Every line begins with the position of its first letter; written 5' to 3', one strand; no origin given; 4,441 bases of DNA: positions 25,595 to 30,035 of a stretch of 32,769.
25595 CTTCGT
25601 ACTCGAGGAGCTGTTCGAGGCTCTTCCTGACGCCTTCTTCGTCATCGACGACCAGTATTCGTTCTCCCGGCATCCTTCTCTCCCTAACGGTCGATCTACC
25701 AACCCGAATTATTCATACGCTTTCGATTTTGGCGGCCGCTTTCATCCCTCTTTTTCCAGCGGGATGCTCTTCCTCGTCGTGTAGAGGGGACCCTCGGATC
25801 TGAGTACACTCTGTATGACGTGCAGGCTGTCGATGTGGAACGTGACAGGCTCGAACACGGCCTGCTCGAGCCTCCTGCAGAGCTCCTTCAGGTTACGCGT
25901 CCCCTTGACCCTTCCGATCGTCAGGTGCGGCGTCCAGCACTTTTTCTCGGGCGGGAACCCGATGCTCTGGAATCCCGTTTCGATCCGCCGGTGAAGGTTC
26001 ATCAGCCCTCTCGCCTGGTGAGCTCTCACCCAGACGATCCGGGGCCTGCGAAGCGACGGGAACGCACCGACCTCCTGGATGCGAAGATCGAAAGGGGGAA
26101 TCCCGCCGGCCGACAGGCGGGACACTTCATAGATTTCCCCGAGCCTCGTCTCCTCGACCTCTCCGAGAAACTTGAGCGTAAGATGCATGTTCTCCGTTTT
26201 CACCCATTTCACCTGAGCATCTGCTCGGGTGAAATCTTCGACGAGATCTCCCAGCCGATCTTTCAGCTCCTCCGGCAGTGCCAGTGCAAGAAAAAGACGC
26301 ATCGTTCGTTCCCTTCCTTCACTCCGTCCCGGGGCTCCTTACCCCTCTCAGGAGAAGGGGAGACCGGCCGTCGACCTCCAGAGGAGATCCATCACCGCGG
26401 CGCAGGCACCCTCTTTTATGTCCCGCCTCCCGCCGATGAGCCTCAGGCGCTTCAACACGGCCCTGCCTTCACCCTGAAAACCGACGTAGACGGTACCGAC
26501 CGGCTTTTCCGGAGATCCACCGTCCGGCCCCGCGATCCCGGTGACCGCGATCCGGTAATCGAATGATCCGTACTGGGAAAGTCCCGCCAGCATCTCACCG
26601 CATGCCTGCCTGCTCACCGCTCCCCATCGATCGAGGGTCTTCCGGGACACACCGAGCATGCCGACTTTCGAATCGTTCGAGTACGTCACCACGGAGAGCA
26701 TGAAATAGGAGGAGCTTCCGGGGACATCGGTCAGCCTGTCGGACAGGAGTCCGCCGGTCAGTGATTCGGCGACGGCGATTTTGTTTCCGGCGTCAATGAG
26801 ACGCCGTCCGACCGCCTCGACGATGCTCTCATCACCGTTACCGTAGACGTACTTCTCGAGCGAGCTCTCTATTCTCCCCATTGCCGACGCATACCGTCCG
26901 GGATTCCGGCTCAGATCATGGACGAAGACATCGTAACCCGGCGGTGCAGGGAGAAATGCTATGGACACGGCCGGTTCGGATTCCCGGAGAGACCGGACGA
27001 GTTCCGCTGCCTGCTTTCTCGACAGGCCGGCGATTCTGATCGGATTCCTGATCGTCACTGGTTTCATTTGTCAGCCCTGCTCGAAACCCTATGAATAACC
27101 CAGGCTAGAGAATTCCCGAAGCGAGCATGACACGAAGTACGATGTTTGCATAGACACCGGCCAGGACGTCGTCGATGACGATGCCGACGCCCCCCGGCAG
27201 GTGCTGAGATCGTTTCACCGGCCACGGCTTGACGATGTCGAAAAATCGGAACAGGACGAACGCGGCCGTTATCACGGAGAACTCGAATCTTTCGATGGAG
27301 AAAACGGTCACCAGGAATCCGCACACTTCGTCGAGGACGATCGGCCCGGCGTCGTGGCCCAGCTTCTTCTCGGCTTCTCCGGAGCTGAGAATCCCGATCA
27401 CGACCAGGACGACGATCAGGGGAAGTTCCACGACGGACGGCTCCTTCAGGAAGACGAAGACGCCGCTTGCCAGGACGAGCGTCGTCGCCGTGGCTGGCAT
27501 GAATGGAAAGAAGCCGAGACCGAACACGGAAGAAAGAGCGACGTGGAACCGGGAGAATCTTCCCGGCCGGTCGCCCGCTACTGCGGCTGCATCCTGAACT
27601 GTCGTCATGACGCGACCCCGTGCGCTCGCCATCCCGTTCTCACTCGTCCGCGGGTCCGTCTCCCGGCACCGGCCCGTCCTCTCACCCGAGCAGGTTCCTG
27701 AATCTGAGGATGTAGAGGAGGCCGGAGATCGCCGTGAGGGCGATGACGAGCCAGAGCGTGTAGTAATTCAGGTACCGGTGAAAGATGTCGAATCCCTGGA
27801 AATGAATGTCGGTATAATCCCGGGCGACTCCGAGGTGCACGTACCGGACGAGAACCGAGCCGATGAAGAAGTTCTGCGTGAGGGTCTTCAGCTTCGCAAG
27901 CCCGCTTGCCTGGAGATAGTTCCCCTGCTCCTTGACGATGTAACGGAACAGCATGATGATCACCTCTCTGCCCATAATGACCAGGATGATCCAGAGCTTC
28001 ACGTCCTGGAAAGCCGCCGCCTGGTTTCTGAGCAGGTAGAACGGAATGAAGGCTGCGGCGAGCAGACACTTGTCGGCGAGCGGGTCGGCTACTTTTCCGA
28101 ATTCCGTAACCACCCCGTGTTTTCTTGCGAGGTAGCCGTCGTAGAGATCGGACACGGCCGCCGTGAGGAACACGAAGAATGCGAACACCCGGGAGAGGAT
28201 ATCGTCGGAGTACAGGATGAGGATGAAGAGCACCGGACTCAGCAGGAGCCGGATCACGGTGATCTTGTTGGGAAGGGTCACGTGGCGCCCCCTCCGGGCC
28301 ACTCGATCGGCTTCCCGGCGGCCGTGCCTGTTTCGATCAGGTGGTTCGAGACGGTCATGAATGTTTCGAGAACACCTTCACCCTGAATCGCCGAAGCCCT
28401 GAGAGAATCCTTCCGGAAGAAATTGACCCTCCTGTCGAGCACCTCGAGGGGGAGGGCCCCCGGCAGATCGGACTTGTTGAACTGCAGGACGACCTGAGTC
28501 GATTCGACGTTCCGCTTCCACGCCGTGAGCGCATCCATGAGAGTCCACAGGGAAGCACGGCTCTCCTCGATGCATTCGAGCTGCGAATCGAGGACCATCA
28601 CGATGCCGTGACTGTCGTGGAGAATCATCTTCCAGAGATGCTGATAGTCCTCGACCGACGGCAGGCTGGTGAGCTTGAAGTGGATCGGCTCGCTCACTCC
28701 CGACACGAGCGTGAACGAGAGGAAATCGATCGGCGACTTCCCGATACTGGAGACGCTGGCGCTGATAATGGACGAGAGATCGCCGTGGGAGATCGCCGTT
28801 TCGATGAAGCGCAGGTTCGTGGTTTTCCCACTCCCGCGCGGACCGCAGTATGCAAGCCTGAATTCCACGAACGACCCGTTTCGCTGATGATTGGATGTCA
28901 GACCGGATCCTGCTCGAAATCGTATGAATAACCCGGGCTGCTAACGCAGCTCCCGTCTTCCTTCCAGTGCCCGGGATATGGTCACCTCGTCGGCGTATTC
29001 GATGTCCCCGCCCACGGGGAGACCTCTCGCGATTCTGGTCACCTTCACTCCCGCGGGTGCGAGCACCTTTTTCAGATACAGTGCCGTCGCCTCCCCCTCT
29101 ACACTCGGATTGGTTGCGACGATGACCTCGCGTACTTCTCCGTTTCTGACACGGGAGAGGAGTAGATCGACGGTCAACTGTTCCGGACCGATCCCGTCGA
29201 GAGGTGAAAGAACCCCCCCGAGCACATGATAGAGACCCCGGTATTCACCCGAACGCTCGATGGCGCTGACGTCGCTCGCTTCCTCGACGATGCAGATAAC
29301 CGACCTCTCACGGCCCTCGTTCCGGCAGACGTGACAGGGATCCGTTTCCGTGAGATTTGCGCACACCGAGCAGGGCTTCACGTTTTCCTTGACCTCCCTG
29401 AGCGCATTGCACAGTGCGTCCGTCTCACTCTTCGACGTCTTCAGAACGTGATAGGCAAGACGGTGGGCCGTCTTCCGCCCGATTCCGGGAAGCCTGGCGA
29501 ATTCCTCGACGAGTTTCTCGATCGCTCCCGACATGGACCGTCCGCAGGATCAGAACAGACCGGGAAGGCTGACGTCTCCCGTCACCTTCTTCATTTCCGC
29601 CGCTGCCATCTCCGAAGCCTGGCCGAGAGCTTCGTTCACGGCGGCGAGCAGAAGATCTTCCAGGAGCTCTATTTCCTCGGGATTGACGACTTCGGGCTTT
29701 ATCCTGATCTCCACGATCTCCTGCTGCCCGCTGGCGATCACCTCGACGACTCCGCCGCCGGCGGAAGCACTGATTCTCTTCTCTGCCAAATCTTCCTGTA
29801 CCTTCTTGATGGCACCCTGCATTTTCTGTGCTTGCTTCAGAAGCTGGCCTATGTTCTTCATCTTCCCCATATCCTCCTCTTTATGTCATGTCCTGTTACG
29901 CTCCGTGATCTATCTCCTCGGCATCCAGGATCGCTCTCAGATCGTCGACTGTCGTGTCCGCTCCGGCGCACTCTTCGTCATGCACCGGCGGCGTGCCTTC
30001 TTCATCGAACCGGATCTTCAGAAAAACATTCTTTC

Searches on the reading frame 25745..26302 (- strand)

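Call 20: search_protein_families(library=pfam, proteins=[window:25745-26302:-], max_evalue=0.0001)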
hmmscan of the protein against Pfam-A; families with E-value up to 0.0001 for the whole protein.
window:25745-26302:- (186 aa): 2 families
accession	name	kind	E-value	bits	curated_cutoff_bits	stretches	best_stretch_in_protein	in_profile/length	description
PF02834.22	LigT_PEase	-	1.8e-30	105.4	23.3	2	8-91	2-87/87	LigT like Phosphoesterase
PF13563.12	2_5_RNA_ligase2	-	2.7e-18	66.9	27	1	31-164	18-147/152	2'-5' RNA ligase superfamily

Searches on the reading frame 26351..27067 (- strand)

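Call 20: search_protein_families(library=pfam, proteins=[window:26351-27067:-], max_evalue=0.0001)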
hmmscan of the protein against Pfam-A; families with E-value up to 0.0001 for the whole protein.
window:26351-27067:- (239 aa): 1 family
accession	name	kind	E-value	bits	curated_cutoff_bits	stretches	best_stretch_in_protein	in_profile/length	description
PF02464.23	CinA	-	1.9e-47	161.2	23.5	1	80-231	2-153/155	Competence-damaged protein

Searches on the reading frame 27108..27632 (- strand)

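Call 20: search_protein_families(library=pfam, proteins=[window:27108-27632:-], max_evalue=0.0001)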
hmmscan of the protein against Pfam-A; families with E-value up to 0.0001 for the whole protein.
window:27108-27632:- (175 aa): 1 family
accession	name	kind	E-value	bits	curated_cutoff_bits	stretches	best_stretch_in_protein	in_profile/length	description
PF04608.18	PgpA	-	6.2e-37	127.1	28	1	33-169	2-140/141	Phosphatidylglycerophosphatase A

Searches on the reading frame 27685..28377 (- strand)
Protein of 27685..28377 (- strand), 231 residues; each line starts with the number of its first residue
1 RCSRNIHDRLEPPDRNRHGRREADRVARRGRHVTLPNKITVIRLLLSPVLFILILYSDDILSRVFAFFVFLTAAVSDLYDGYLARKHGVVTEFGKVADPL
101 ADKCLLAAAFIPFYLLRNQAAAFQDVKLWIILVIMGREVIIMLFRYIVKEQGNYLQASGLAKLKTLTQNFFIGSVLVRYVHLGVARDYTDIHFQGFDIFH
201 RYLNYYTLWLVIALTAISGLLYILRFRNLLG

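Call 51: search_protein_families(library=pfam, proteins=[window:27685-28377:-], max_evalue=0.01)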
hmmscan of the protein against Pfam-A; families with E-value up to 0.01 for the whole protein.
window:27685-28377:- (231 aa): 1 family
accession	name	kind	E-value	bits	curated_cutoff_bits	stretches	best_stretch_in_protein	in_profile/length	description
PF01066.26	CDP-OH_P_transf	-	1.4e-35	123.4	22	1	34-203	2-138/152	CDP-alcohol phosphatidyltransferase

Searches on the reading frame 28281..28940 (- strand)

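Call 20: search_protein_families(library=pfam, proteins=[window:28281-28868:-], max_evalue=0.0001)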
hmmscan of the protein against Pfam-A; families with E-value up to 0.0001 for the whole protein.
window:28281-28868:- (196 aa): 0 families

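Call 51: search_protein_families(library=pfam, proteins=[window:28281-28940:-], max_evalue=0.01)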
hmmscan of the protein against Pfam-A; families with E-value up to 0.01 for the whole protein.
window:28281-28940:- (220 aa): 1 family
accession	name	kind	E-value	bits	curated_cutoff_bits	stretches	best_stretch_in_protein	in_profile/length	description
PF00025.27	Arf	-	0.00042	20.3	22.3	1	96-198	68-171/174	ADP-ribosylation factor family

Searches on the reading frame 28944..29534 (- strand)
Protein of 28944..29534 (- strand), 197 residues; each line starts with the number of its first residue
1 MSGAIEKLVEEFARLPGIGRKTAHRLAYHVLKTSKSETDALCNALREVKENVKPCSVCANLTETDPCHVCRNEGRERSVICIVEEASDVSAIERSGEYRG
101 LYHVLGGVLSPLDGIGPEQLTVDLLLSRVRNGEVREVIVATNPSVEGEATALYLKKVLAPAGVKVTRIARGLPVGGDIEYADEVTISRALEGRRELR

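Call 20: search_protein_families(library=pfam, proteins=[window:28944-29534:-], max_evalue=0.0001)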
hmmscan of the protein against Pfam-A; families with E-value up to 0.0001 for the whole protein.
window:28944-29534:- (197 aa): 6 families
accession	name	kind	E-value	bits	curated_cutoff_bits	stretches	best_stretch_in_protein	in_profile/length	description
PF13662.12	Toprim_4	-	8.9e-28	96.8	25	1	78-169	1-85/85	Toprim domain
PF21176.3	RecR_HhH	-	3.3e-15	56.1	27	1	5-48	1-44/45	RecR, helix-hairpin-helix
PF21175.2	RecR_C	-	1.9e-13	50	22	1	171-194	1-24/24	RecR, C-terminal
PF01751.28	Toprim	-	7.4e-13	48.9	23.1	1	79-165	1-93/96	Toprim domain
PF02132.21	RecR_ZnF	-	3.7e-08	33.4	22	1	52-72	1-21/21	RecR, Cys4-zinc finger domain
PF00633.29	HHH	-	4.7e-05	23.5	24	0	3-25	4-26/30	Helix-hairpin-helix motif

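Call 41: find_homologous_proteins(query=window:28944-29534:-, max_evalue=1e-40)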
Query window:28944-29534:- (197 aa): 7951 proteins with E <= 1e-40 among 8000 candidates; the best 120 are listed.
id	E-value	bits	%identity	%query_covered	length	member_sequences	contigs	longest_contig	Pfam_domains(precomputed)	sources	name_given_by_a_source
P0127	4.5e-122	423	100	100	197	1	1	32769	PF13662.13,PF02132.22,PF21176.4,PF01751.29,PF21175.3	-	-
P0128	5.4e-112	390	91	100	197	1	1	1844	PF13662.13,PF02132.22,PF21176.4,PF01751.29,PF21175.3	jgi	jgi:recombination protein RecR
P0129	2.9e-110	384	90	99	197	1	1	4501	PF13662.13,PF02132.22,PF21176.4,PF01751.29,PF21175.3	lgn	-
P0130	1.5e-96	340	-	-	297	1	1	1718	PF14520.13,PF13662.13,PF02132.22,PF14716.14,PF21176.4,PF01751.29,PF21175.3,PF00633.30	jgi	jgi:recombination protein RecR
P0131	4.9e-91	322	74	99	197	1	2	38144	PF13662.13,PF02132.22,PF21176.4,PF01751.29,PF21175.3,PF00633.30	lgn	-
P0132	1.2e-90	320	74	99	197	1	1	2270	PF13662.13,PF02132.22,PF21176.4,PF01751.29,PF21175.3,PF00633.30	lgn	-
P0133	2.1e-90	320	74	99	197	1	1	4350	PF13662.13,PF02132.22,PF21176.4,PF01751.29,PF21175.3,PF00633.30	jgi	jgi:recombination protein RecR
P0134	5.0e-90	318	73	99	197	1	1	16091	PF13662.13,PF02132.22,PF21176.4,PF01751.29,PF21175.3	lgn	-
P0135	1.2e-89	317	72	99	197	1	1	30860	PF13662.13,PF02132.22,PF21176.4,PF01751.29,PF21175.3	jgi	jgi:recombination protein RecR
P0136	6.7e-88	312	71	100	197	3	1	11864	PF13662.13,PF02132.22,PF21176.4,PF01751.29,PF21175.3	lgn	-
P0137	3.2e-86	306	71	100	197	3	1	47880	PF13662.13,PF02132.22,PF21176.4,PF01751.29,PF21175.3,PF00633.30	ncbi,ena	-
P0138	9.5e-83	295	66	99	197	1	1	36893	PF13662.13,PF02132.22,PF21176.4,PF01751.29,PF21175.3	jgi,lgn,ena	-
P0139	2.0e-82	294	65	99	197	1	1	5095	PF13662.13,PF02132.22,PF21176.4,PF01751.29,PF21175.3,PF00633.30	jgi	-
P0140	1.4e-81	291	66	99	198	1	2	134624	PF13662.13,PF02132.22,PF21176.4,PF01751.29,PF21175.3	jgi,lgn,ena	-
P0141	2.0e-81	290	66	99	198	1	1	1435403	PF13662.13,PF02132.22,PF21176.4,PF01751.29,PF21175.3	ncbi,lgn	-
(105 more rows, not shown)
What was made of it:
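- The best named RecR relatives are Zixibacteria at ~65% identity (call 41).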

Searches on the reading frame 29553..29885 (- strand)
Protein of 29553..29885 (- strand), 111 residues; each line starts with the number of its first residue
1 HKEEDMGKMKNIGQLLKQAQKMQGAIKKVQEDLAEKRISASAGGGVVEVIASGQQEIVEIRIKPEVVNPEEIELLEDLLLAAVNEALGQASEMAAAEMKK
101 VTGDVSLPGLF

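Call 51: search_protein_families(library=pfam, proteins=[window:29553-29885:-], max_evalue=0.01)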
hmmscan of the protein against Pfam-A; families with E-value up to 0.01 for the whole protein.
window:29553-29885:- (111 aa): 1 family
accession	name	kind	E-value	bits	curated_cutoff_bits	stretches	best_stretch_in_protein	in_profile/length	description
PF02575.21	YbaB_DNA_bd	-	2.6e-30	104.9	25.5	1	16-104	1-89/91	YbaB/EbfC DNA-binding family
